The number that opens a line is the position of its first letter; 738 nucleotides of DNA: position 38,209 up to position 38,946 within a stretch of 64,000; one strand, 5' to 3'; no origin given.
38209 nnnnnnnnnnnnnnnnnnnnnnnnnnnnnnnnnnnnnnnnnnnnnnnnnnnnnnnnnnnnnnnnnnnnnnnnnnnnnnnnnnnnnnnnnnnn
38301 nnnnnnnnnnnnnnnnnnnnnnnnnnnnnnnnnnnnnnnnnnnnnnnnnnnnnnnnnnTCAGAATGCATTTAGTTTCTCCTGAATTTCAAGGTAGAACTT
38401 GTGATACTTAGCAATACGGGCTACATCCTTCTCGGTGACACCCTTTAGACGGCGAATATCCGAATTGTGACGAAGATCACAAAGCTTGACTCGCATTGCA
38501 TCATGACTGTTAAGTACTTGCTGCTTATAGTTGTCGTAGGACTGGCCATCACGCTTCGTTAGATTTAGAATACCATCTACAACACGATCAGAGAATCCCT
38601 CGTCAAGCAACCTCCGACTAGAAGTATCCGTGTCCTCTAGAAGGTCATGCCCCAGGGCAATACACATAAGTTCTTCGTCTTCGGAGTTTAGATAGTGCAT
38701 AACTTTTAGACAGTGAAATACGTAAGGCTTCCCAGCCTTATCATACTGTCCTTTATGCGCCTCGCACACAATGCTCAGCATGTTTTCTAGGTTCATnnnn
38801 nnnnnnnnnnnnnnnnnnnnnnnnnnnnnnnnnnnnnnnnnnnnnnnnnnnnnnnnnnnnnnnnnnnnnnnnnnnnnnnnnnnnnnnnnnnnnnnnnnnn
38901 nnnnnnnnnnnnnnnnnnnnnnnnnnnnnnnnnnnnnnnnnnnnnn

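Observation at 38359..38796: Stand-alone Rel/SpoT-type HD hydrolase (small alarmone hydrolase-like)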

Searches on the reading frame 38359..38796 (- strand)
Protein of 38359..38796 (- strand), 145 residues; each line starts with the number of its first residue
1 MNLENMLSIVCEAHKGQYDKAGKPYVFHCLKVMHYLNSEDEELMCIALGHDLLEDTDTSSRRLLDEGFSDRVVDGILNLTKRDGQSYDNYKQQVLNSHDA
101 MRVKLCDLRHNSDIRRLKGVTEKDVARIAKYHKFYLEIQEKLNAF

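Call 3: search_protein_families(library=pfam, proteins=[window:38359-38796:-], max_evalue=1)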
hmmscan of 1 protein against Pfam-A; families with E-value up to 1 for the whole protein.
window:38359-38796:- (145 aa): 2 families
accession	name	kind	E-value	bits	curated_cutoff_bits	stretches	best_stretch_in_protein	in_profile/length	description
PF13328.12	HD_4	-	0.00011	22.4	27.2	1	11-82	6-80/156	HD domain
PF01966.28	HD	-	0.014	16.1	22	1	28-124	4-102/116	HD domain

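Call 4: search_protein_families(library=phrogs, proteins=[window:38359-38796:-], max_evalue=0.01)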
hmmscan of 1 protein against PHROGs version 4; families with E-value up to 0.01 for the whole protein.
window:38359-38796:- (145 aa): 4 families
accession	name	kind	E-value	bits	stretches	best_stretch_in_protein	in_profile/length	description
phrog_990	-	other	2.2e-54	186.1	1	1-143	153-296/374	metal-dependent phosphohydrolase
phrog_30929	-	unknown function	8.1e-41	141.3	1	7-142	242-378/413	-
phrog_37235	-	other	2e-23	83.9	1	64-142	7-85/118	metal-dependent phosphohydrolase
phrog_15275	-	unknown function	6.4e-08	33.5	1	12-138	38-174/223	-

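Call 5: search_protein_families(library=ncbifam, proteins=[window:38359-38796:-], max_evalue=1)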
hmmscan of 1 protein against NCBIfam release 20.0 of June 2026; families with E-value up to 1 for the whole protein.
window:38359-38796:- (145 aa): 3 families
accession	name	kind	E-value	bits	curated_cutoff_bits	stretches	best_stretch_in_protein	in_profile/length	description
TIGR00691.1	spoT_relA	subfamily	6e-12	44.7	499.2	1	10-111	5-118/687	RelA/SpoT family protein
NF008303.0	PRK11092.1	equivalog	7.7e-09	34.3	947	1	4-130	24-160/702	bifunctional GTP diphosphokinase/guanosine-3',5'-bis pyrophosphate 3'-pyrophosphohydrolase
NF037980.1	T2SS_GspK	equivalog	0.092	12.3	130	1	52-132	127-204/307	type II secretion system minor pseudopilin GspK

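Call 6: search_solved_structures(query=window:38359-38796:-, max_evalue=1, show_alignments=3)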
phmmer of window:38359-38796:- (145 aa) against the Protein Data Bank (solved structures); distinct sequences matched with E-value up to 1: 21.
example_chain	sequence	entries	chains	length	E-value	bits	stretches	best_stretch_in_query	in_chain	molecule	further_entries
7smg_A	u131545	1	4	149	1.1e-29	106.6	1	3-140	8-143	(p)ppApp hydrolase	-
8acu_A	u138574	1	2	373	1.9e-08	37.8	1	11-128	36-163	GTP pyrophosphokinase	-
6yxa_A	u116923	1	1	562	3.7e-08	36.8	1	11-127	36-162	GTP pyrophosphokinase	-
7oiw_A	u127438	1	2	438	8.1e-08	35.7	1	8-130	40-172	GTP pyrophosphokinase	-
1vj7_A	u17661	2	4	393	3.5e-06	30.4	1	7-128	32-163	Bifunctional RELA/SPOT | Bifunctional (p)ppGpp synthase/hydrolase RelA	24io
7qps_A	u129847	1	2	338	5.5e-06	29.8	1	13-112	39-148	ACT domain protein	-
7qpr_A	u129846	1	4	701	2.7e-05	27.6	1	13-112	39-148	ACT domain protein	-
4yf1_A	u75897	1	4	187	2.8e-05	27.5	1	7-94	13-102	Lmo0812 protein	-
7qoc_A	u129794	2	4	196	0.0001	25.7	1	7-87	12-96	Guanosine polyphosphate pyrophosphohydrolases/synthetases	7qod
6yvc_A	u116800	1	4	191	0.00037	23.9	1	23-111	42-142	Bifunctional (P)ppGpp synthetase/guanosine-3',5'-bis(Diphosphate) 3'-pyrophosphohydrolase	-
6z3n_AAA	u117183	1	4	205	0.00046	23.6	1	24-111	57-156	Hydrolase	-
6z3o_AAA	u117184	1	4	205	0.0012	22.2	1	24-111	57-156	Small Alarmone Hydrolase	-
7ohg_A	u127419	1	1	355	0.0012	22.2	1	11-80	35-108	Guanosine-3',5'-bis(Diphosphate) 3'-pyrophosphohydrolase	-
6s2t_A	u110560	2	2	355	0.0012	22.2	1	11-80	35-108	(P)ppGpp synthetase I, SpoT/RelA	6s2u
6s2v_A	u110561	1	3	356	0.0012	22.2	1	11-80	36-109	(P)ppGpp synthetase I, SpoT/RelA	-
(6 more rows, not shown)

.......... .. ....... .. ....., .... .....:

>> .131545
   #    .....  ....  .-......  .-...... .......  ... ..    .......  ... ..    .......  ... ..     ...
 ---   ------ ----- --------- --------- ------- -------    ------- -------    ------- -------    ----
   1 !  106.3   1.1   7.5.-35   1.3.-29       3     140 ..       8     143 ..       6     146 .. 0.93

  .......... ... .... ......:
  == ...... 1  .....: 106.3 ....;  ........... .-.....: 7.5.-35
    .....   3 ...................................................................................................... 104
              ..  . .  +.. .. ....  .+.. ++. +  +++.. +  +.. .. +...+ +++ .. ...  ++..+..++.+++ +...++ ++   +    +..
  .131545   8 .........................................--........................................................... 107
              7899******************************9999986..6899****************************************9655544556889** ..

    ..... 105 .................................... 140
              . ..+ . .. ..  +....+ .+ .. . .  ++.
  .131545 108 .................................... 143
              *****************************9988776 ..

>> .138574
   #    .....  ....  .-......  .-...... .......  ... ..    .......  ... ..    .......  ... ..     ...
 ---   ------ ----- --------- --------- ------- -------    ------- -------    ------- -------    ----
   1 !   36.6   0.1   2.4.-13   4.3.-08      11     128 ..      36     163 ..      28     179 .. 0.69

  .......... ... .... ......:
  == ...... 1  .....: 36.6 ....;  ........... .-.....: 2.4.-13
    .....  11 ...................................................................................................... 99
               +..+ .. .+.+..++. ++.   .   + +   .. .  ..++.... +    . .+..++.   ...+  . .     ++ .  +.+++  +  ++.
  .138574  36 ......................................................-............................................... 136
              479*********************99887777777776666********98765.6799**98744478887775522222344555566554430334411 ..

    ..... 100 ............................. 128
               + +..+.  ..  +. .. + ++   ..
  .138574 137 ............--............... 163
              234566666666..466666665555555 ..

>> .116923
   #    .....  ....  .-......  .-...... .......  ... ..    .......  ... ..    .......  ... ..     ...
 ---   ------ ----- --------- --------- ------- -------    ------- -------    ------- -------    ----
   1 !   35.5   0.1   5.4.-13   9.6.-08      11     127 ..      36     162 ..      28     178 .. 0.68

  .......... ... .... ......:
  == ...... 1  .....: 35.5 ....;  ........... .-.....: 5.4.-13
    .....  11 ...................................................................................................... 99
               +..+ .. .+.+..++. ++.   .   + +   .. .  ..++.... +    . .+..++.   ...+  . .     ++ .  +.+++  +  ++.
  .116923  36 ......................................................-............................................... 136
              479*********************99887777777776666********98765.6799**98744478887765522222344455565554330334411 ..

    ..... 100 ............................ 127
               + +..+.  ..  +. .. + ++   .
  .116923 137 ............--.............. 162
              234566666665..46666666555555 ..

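Call 8: search_dna_similar(query=window:38359-38796:-, collection=phages, mode=protein, max_rows=40, rows=spread)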
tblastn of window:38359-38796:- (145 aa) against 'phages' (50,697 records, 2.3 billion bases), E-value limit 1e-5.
Records with a match: 318; places in all: 320; records where one place covers at least 80% of the query: 282.
Best place of each record, by identity: <60% 318.
By first word of the organism name: Aeromonas 76; Streptococcus 35; Klebsiella 32; Pseudomonas 29; Escherichia 16; Cronobacter 15; Vibrio 14; Salmonella 11; Pectobacterium 10; Stenotrophomonas 8; and 31 more.
By host as written in the record: Aeromonas salmonicida 25; - 23; Pseudomonas syringae pv. actinidiae 14; Aeromonas hydrophila BIOTECH 10089 13; Klebsiella pneumoniae 12; Aeromonas hydrophila 12; Cronobacter sakazakii 11; Aeromonas salmonicida subsp. salmonicida 8; and 125 more.
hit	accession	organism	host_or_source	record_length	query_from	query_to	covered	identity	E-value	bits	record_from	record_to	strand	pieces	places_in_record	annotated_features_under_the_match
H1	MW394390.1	Klebsiella phage vB_KpM_FBKp34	Klebsiella pneumoniae K6453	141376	2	142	97%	56.7%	9e-45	160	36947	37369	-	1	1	putative metal dependent phosphohydrolase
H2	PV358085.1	Enterobacter phage SS-2025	Enterobacter hormaechei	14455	2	145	99%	51.0%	1e-41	152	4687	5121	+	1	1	record has no annotation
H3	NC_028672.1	Cronobacter phage PBES 02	Cronobacter sp.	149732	2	145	99%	50.3%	1e-40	149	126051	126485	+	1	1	putative metal dependent phosphohydrolase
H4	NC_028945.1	Sinorhizobium phage phiN3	Sinorhizobium meliloti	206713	3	144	98%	49.3%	1e-35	135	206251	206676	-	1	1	metal-dependent phosphohydrolase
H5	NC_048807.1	Erwinia phage pEp_SNUABM_01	Erwinia pyrifoliae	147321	7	143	94%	51.0%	2e-41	151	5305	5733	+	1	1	metal-dependent phosphohydrolase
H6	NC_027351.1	Salmonella phage SSE121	Baltimore Harbor water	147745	7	140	92%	51.5%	3e-40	148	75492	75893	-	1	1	metal-dependent phosphohydrolase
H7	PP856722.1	Salmonella phage vB_SEnST11_KE23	Salmonella enterica subsp. enterica ...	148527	7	143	94%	50.4%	2e-39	146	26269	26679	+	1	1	metal-dependent phosphohydrolase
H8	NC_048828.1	Erwinia phage Hena1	Erwinia amylovora 1/79Sm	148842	7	140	92%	50.7%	1e-40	149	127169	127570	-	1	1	metal-dependent phosphohydrolase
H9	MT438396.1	Klebsiella phage KPP-1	Klebsiella pneumoniae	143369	7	140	92%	50.7%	2e-39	145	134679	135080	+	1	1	putative metal dependent phosphohydrolase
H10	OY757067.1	Klebsiella phage vB_Kpn_K23PH08C2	-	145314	7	140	92%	50.7%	2e-39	145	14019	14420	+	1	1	nicotinamide phosphoribosyl transferase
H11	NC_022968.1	Escherichia phage 4MG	Escherichia coli K-12 subsr. MG1655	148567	7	140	92%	50.0%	7e-39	144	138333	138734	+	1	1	metal-dependent phosphohydrolase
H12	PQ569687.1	Klebsiella phage vB_Kpn_K54_rec1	Klebsiella pneumoniae K23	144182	7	140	92%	49.3%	3e-38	142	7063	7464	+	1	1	metal-dependent phosphohydrolase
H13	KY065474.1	Streptococcus phage IPP34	Streptococcus pneumoniae 18C/2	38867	7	145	96%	44.0%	5e-27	110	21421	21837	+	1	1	metal dependent phosphohydrolase, HD region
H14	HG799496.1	Streptococcus phage K13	Streptococcus pneumoniae isolate K13-810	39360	7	145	96%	44.0%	8e-27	109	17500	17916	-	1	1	phage protein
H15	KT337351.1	Streptococcus phage phiARI0455b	Streptococcus pneumoniae 09B13723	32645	7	145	96%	44.0%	3e-26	108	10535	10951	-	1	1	HD_4 domain protein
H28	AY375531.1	Aeromonas phage 44RR2.8t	Aeromonas salmonicida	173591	3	142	97%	35.4%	5e-20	91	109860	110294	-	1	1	hypothetical protein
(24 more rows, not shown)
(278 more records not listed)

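Call 31: find_homologous_proteins(query=window:38359-38796:-, max_evalue=0.00001)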
Query window:38359-38796:- (145 aa): 3197 proteins with E <= 0.00001 among 3208 candidates; the best 120 are listed.
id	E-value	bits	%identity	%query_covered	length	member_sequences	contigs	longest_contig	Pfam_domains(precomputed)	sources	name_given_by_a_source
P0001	7.6e-86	303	95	100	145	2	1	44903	-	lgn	-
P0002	8.2e-86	303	95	99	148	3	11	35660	-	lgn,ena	-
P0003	2.5e-85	301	94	100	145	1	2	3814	-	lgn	-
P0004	4.1e-84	298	93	99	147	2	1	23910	-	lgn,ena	-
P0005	1.4e-83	296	94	99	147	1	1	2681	-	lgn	-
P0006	3.2e-66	240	76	98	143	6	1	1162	PF13328.13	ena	-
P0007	1.9e-65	237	77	97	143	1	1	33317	PF13328.13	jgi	jgi:(p)ppGpp synthase/HD superfamily hydrolase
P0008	1.8e-63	231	73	98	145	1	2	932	PF13328.13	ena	-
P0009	2.6e-63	230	73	99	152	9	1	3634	PF13328.13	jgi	-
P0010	2.8e-63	230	73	98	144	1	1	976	PF13328.13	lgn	-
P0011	3.0e-63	230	73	98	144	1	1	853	PF13328.13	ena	-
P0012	4.8e-63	229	72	98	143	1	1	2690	PF13328.13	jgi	jgi:(p)ppGpp synthase/HD superfamily hydrolase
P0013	1.1e-62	228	71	98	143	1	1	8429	PF13328.13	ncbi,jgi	jgi:guanosine-3',5'-bis(diphosphate) 3'-pyrophosphohydrolase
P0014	1.3e-62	228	72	98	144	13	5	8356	-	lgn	-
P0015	4.9e-62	226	73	97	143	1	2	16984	-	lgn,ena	-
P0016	8.2e-62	225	70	98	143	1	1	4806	PF13328.13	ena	-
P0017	1.8e-61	224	70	97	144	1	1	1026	PF13328.13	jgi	jgi:(p)ppGpp synthase/HD superfamily hydrolase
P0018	1.8e-61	224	71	98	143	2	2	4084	PF13328.13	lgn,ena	-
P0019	2.2e-61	224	72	97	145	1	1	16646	PF13328.13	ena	-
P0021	3.1e-61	223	69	99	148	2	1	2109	PF13328.13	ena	-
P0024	5.9e-61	223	69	98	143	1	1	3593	PF13328.13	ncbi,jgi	jgi:(p)ppGpp synthase/HD superfamily hydrolase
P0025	6.1e-61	222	70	97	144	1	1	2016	PF13328.13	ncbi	-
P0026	6.3e-61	222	71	97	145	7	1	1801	PF13328.13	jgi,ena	jgi:(p)ppGpp synthase/HD superfamily hydrolase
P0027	6.4e-61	222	70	98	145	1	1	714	PF13328.13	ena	-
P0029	1.3e-60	221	70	98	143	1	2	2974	PF13328.13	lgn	-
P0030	1.6e-60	221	70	98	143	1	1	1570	PF13328.13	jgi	jgi:(p)ppGpp synthase/HD superfamily hydrolase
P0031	1.9e-60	221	70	98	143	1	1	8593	PF13328.13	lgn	-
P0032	1.9e-60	221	70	98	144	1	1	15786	PF13328.13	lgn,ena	-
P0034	2.0e-60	221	69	98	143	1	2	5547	PF13328.13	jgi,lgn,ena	jgi:(p)ppGpp synthase/HD superfamily hydrolase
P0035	2.1e-60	221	70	97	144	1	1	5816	PF13328.13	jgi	jgi:(p)ppGpp synthase/HD superfamily hydrolase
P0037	2.5e-60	221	68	98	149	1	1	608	PF13328.13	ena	-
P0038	2.5e-60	220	69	98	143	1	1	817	PF13328.13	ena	-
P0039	2.8e-60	220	69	99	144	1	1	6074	PF13328.13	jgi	-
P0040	3.6e-60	220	70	98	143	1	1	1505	PF13328.13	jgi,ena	jgi:(p)ppGpp synthase/HD superfamily hydrolase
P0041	3.6e-60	220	68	98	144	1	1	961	PF13328.13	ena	-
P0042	4.0e-60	220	71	98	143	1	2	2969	PF13328.13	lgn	-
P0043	4.3e-60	220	70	97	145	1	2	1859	PF13328.13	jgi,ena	-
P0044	4.6e-60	220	70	98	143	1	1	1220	PF13328.13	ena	-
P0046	5.3e-60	219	71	98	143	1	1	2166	PF13328.13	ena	-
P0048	6.6e-60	219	69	98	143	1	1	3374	PF13328.13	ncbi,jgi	jgi:(p)ppGpp synthase/HD superfamily hydrolase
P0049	7.6e-60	219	68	97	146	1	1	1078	PF13328.13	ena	-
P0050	7.7e-60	219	68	98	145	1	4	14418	PF13328.13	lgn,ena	-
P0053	1.1e-59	218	70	97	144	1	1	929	PF13328.13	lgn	-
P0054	1.3e-59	218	70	98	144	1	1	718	PF13328.13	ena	-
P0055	1.3e-59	218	68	98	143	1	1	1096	PF13328.13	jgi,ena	jgi:(p)ppGpp synthase/HD superfamily hydrolase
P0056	1.3e-59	218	70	97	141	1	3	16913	PF13328.13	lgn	-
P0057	1.7e-59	218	68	98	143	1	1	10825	PF13328.13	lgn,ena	-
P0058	2.0e-59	218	67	97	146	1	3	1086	PF13328.13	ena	-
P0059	2.2e-59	217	70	98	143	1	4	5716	PF13328.13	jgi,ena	jgi:(p)ppGpp synthase/HD superfamily hydrolase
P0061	2.3e-59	217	70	97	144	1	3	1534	PF13328.13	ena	-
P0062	2.7e-59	217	70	98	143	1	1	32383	PF13328.13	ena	-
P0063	2.7e-59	217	70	98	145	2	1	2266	PF13328.13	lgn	-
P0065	3.6e-59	217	68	98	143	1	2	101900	PF13328.13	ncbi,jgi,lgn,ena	jgi:(p)ppGpp synthase/HD superfamily hydrolase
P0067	4.4e-59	216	68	98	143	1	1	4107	PF13328.13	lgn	-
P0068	4.5e-59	216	68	98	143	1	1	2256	PF13328.13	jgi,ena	-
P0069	4.8e-59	216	70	98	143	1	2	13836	PF13328.13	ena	-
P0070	4.8e-59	216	69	98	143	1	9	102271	PF13328.13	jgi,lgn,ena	jgi:(p)ppGpp synthase/HD superfamily hydrolase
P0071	5.0e-59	216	69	98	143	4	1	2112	PF13328.13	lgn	-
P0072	7.6e-59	216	70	97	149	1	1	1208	PF13328.13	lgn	-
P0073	7.7e-59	216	69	96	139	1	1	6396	PF13328.13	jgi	jgi:(p)ppGpp synthase/HD superfamily hydrolase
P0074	1.5e-58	215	70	97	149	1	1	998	PF13328.13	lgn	-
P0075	1.6e-58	215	68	96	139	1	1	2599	PF13328.13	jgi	jgi:(p)ppGpp synthase/HD superfamily hydrolase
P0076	1.9e-58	214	70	96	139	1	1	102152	PF13328.13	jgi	jgi:(p)ppGpp synthase/HD superfamily hydrolase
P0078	3.4e-58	214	68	98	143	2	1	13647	PF13328.13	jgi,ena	jgi:(p)ppGpp synthase/HD superfamily hydrolase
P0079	4.0e-58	213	67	97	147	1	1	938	PF13328.13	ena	-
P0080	5.3e-58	213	70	97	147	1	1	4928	PF13328.13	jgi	jgi:(p)ppGpp synthase/HD superfamily hydrolase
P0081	5.3e-58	213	71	97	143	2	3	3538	PF13328.13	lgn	-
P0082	5.5e-58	213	69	99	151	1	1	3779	PF13328.13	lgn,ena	-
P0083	1.1e-57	212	65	97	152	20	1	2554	PF13328.13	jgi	jgi:GTP diphosphokinase / guanosine-3',5'-bis(diphosphate) 3'-diphosphatase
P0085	1.5e-57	211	69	97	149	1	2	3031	PF13328.13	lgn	-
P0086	1.6e-57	211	70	97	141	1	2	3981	PF13328.13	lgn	-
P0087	1.7e-57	211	69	97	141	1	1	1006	PF13328.13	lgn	-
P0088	2.2e-57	211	69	97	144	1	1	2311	PF13328.13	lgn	-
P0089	2.3e-57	211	67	97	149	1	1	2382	PF13328.13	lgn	-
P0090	3.2e-57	210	67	98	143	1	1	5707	PF13328.13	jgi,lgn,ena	-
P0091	3.3e-57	210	65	97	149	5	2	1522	PF13328.13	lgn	-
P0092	5.8e-57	210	68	97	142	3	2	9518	PF13328.13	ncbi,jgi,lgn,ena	jgi:(p)ppGpp synthase/HD superfamily hydrolase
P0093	6.5e-57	209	70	98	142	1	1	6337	PF13328.13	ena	-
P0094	8.4e-57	209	66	97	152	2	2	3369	PF13328.13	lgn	-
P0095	9.8e-57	209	68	96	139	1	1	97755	PF13328.13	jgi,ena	jgi:(p)ppGpp synthase/HD superfamily hydrolase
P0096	1.2e-56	209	67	98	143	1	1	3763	PF13328.13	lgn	-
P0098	1.9e-56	208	67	97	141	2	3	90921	PF13328.13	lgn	-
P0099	2.6e-56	207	63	97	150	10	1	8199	PF13328.13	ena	-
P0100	3.8e-56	207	65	97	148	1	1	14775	PF13328.13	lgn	-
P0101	4.7e-56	207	65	97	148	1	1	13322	PF13328.13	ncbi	-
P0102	6.5e-56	206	62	97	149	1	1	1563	PF13328.13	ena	-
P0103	6.6e-56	206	64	97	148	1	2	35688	PF13328.13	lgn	-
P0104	7.1e-56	206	64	97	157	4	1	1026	PF13328.13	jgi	-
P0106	8.9e-56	206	64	97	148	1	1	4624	PF13328.13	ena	-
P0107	9.3e-56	206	64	99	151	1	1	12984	PF13328.13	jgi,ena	jgi:(p)ppGpp synthase/HD superfamily hydrolase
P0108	1.1e-55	206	66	97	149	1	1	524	PF13328.13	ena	-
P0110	1.1e-55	205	66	94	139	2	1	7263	PF13328.13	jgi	jgi:(p)ppGpp synthase/HD superfamily hydrolase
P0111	1.1e-55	205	67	97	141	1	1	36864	PF13328.13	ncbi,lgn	-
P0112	1.4e-55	205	67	98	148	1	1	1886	PF13328.13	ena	-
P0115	1.9e-55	205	67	98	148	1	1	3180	PF13328.13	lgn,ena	-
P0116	2.4e-55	204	64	99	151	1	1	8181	PF13328.13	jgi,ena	jgi:(p)ppGpp synthase/HD superfamily hydrolase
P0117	2.6e-55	204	66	98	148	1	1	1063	PF13328.13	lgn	-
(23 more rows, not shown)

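Call 34: find_encoding_contigs(protein=P0065, flank=6000, max_places=3)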
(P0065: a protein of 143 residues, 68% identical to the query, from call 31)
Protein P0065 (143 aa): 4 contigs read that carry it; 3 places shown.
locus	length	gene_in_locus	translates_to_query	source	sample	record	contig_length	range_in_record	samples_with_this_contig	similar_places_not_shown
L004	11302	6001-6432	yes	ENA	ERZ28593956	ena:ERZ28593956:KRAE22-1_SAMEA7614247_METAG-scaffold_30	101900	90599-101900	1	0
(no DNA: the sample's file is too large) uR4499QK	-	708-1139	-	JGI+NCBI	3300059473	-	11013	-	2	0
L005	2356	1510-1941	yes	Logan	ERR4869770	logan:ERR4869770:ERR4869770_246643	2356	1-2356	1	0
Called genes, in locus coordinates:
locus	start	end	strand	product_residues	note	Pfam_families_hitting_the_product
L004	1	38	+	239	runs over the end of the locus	-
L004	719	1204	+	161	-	-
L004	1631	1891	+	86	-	-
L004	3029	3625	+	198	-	PF23894:LD_SV2 (faint), PF13576:Pentapeptide_3 (faint), PF00805:Pentapeptide (faint), PF13599:Pentapeptide_4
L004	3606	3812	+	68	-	-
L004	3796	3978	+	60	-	-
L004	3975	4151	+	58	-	-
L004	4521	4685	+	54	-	-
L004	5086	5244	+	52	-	-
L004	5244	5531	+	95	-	-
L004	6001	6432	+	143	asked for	PF13328:HD_4 (weak)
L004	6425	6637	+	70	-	-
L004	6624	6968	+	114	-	-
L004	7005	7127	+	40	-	-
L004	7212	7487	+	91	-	-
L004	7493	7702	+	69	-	-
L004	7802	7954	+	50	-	-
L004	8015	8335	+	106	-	-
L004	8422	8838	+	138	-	-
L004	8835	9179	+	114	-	-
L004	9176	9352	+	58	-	-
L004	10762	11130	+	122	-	-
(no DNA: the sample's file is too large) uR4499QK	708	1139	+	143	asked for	PF13328:HD_4 (weak)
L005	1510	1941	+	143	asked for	PF13328:HD_4 (weak)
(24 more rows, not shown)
